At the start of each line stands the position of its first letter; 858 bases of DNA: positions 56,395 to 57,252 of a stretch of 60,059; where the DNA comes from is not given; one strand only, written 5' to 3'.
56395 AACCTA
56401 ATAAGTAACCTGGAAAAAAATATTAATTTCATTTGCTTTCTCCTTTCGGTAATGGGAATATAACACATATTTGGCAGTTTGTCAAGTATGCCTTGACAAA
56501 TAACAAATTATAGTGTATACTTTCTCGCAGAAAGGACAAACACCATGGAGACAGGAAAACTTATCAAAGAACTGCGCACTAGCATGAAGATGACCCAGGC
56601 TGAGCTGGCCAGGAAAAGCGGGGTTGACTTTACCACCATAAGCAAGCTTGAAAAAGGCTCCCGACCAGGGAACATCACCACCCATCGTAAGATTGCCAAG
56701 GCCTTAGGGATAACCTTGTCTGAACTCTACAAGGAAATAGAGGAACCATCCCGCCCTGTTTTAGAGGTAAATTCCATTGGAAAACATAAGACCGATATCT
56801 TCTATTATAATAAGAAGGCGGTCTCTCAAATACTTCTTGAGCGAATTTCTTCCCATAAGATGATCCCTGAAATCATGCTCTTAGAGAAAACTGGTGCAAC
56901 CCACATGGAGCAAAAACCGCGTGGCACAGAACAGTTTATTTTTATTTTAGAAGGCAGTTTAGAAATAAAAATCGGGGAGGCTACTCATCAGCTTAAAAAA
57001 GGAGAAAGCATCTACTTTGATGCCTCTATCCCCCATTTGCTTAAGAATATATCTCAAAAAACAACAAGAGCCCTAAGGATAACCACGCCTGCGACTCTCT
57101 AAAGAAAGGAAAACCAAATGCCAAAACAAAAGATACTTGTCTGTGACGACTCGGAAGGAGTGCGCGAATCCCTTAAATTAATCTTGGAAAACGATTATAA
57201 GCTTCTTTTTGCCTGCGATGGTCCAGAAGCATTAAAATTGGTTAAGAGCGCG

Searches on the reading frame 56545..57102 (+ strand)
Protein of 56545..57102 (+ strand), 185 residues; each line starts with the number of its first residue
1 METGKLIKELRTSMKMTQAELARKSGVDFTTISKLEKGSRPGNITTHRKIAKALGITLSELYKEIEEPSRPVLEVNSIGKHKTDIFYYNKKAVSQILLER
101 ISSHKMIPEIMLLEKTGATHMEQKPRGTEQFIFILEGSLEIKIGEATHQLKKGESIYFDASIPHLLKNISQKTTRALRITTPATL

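Call 75: search_protein_families(library=pfam, proteins=[window:56545-57102:+], max_evalue=0.0001)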
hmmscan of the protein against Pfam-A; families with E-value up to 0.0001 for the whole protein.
window:56545-57102:+ (185 aa): 5 families
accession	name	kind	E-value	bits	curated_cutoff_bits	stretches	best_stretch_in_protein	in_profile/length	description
PF01381.28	HTH_3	-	3.2e-14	53.1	23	1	7-61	1-55/55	Helix-turn-helix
PF07883.17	Cupin_2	-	3.2e-12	46.4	27.2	1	127-177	18-67/70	Cupin domain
PF12844.13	HTH_19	-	7.4e-08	32.6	30.2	1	4-64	1-61/64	Helix-turn-helix domain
PF13443.12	HTH_26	-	6e-07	30.1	22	1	7-63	2-59/63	Cro/C1-type HTH DNA-binding domain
PF13560.12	HTH_31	-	3.9e-06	27.5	27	1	4-60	3-60/64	Helix-turn-helix domain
